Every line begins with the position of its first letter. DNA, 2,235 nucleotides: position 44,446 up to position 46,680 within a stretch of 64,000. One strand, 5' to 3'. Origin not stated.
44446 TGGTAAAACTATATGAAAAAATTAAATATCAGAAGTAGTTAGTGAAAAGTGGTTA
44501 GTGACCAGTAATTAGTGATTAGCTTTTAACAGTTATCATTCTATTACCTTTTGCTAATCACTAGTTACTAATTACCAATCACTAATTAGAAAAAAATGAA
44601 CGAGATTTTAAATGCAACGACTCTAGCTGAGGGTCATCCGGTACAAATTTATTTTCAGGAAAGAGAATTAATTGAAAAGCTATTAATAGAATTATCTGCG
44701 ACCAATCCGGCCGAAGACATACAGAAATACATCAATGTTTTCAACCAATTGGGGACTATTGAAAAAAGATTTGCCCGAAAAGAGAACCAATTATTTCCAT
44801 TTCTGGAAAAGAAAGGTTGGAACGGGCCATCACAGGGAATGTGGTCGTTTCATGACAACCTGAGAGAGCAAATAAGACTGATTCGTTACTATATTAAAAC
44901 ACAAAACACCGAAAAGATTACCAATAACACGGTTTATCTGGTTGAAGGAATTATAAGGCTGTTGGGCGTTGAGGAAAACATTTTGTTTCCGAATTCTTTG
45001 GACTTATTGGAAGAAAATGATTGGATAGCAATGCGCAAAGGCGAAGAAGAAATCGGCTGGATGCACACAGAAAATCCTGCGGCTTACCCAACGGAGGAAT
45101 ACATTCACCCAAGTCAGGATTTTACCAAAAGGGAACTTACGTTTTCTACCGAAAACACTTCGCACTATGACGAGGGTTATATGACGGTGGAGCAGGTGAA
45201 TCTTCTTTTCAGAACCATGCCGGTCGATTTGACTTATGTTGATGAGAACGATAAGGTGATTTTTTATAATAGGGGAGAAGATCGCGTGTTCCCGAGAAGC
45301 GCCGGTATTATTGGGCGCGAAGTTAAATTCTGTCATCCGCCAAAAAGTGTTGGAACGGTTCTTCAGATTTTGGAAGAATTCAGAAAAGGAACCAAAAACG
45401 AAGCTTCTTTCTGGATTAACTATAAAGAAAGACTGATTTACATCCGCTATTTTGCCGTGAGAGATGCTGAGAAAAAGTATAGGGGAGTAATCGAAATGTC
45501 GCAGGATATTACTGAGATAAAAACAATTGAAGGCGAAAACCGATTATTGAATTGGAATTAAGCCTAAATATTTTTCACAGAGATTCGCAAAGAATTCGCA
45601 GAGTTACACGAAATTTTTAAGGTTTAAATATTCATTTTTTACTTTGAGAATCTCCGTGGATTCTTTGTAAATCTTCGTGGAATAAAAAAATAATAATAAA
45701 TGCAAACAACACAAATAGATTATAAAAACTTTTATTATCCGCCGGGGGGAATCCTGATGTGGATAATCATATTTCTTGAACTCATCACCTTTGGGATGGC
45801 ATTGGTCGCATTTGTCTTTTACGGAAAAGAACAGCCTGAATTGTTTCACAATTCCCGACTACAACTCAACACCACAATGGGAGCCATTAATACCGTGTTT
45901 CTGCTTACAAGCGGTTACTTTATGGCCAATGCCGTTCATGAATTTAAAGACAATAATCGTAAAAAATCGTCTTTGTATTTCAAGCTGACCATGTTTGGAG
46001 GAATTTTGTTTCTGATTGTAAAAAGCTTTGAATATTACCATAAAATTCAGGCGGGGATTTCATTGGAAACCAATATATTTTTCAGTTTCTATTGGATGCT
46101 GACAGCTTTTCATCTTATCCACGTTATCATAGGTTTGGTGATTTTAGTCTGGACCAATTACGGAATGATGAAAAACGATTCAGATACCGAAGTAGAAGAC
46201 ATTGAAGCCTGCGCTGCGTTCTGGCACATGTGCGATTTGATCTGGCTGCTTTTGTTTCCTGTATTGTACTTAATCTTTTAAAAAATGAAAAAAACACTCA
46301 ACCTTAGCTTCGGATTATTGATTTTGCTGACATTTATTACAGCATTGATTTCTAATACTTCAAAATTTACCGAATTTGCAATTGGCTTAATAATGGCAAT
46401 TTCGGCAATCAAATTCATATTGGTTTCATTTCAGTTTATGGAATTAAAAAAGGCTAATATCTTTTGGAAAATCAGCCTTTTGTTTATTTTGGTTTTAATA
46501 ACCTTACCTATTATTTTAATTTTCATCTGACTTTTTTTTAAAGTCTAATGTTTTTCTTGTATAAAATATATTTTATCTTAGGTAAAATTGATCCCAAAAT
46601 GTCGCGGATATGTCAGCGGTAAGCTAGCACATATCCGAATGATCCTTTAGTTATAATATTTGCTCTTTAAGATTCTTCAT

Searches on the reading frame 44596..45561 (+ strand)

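Call 6: search_protein_families(library=pfam, proteins=[window:44596-45561:+], max_evalue=0.01)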
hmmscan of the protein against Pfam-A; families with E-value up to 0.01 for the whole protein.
window:44596-45561:+ (321 aa): 4 families
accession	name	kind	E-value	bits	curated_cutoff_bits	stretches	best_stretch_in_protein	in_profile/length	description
PF13596.12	PAS_10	-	2.9e-27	95.8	22.1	1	202-306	2-106/106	PAS domain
PF01814.28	Hemerythrin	-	2.5e-06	28.4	25.3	1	25-132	12-125/127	Hemerythrin HHE cation binding domain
PF08448.16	PAS_4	-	0.00012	22.7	23.1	1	208-307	4-107/110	PAS fold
PF13426.13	PAS_9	-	0.00025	21.7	27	1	215-307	7-103/103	PAS domain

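Call 7: search_protein_families(library=ncbifam, proteins=[window:44596-45561:+], max_evalue=0.01)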
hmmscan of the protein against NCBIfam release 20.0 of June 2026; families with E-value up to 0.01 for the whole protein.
window:44596-45561:+ (321 aa): 2 families
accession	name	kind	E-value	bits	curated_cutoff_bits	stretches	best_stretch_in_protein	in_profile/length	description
NF046044.1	PnpS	equivalog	4.6e-06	25.9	400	1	189-312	45-167/390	two-component system histidine kinase PnpS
TIGR00229.1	sensory_box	domain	5.2e-05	23.4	22.9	1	202-314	8-125/126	PAS domain S-box protein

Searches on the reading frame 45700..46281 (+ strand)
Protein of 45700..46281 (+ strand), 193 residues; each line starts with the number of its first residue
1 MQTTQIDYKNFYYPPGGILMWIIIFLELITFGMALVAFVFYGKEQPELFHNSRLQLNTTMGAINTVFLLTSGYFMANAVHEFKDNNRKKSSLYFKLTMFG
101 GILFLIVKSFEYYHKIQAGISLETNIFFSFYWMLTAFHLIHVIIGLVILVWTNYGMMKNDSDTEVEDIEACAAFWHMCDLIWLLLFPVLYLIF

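Call 6: search_protein_families(library=pfam, proteins=[window:45700-46281:+], max_evalue=0.01)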
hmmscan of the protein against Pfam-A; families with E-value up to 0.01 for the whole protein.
window:45700-46281:+ (193 aa): 2 families
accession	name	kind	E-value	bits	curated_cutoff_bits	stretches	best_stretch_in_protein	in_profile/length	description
PF00510.24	COX3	-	5.5e-17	62.9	23.8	1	60-191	126-255/258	Cytochrome c oxidase subunit III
PF02990.21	EMP70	-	0.0091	15.1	27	0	32-140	274-382/517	Endomembrane protein 70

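Call 7: search_protein_families(library=ncbifam, proteins=[window:45700-46281:+], max_evalue=0.01)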
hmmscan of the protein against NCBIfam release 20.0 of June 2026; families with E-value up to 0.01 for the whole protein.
window:45700-46281:+ (193 aa): 4 families
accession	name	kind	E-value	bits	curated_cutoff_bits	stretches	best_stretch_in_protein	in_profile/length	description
NF050119.1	aa3_CtaE_Actin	exception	1e-21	78.1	190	1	23-192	16-189/190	aa3-type cytochrome oxidase subunit III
TIGR02842.1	CyoC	equivalog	2.7e-19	70.1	223.75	1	20-192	5-177/180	cytochrome o ubiquinol oxidase subunit III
TIGR02897.1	QoxC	equivalog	4.1e-13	49.9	239.9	1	20-192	14-187/190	cytochrome aa3 quinol oxidase subunit III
NF007944.0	PRK10663.1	equivalog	2.1e-12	47.2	340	1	60-192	68-201/204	cytochrome o ubiquinol oxidase subunit III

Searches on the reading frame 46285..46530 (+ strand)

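Call 6: search_protein_families(library=pfam, proteins=[window:46285-46530:+], max_evalue=0.01)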
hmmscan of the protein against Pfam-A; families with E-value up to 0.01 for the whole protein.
window:46285-46530:+ (81 aa): 1 family
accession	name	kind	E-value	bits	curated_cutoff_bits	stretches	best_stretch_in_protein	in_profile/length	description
PF03626.19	COX4_pro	-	3.4e-08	34.2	28.9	1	9-74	4-69/72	Prokaryotic Cytochrome C oxidase subunit IV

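Call 7: search_protein_families(library=ncbifam, proteins=[window:46285-46530:+], max_evalue=0.01)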
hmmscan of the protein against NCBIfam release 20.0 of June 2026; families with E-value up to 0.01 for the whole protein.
window:46285-46530:+ (81 aa): 1 family
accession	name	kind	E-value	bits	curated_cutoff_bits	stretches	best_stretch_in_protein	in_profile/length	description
TIGR02908.1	CoxD_Bacillus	equivalog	0.0045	16.9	117.85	1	3-80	27-104/110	cytochrome c oxidase subunit IVB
